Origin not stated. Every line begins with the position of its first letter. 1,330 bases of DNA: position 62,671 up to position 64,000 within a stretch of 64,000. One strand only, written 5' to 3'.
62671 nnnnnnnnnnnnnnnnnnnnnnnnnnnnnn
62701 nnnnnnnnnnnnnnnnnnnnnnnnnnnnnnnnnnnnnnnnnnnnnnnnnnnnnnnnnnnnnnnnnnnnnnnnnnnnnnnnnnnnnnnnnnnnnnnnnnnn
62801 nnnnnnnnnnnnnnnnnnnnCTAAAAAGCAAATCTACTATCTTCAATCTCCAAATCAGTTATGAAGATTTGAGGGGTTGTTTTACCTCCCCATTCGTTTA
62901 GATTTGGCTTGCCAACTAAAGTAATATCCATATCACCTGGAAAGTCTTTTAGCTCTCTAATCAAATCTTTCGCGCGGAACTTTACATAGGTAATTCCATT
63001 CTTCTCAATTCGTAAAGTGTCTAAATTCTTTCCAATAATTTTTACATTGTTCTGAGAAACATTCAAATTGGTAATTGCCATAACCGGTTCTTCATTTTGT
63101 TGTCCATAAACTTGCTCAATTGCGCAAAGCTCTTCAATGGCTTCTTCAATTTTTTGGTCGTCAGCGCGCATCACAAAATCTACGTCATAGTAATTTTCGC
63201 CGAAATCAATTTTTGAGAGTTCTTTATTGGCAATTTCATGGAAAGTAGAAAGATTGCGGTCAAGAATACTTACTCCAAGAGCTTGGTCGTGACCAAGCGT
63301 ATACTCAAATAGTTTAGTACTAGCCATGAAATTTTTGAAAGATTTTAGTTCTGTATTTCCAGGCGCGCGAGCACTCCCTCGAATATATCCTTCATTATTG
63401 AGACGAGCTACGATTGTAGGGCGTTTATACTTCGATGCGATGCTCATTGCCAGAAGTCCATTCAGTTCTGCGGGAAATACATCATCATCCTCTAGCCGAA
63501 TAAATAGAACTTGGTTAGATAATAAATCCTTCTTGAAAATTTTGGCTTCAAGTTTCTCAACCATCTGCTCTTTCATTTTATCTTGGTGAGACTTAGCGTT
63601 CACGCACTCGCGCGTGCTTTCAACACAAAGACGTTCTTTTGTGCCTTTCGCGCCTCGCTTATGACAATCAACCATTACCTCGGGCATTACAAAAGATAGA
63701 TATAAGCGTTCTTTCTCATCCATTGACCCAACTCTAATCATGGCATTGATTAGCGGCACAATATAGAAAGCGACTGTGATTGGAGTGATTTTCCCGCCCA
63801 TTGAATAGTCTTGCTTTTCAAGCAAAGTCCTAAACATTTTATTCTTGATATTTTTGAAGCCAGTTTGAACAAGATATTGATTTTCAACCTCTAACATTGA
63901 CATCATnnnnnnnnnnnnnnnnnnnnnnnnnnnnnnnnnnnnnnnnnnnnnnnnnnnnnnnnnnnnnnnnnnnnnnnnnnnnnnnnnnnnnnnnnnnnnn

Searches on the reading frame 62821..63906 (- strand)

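Call 9: search_protein_families(library=phrogs, proteins=[window:62821-63906:-])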
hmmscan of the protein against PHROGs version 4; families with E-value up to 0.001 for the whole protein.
window:62821-63906:- (361 aa): 1 family
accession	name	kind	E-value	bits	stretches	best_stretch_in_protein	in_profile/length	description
phrog_2484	-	DNA, RNA and nucleotide metabolism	2.6e-78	265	1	1-357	215-561/564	RecJ-like ssDNA exonuclease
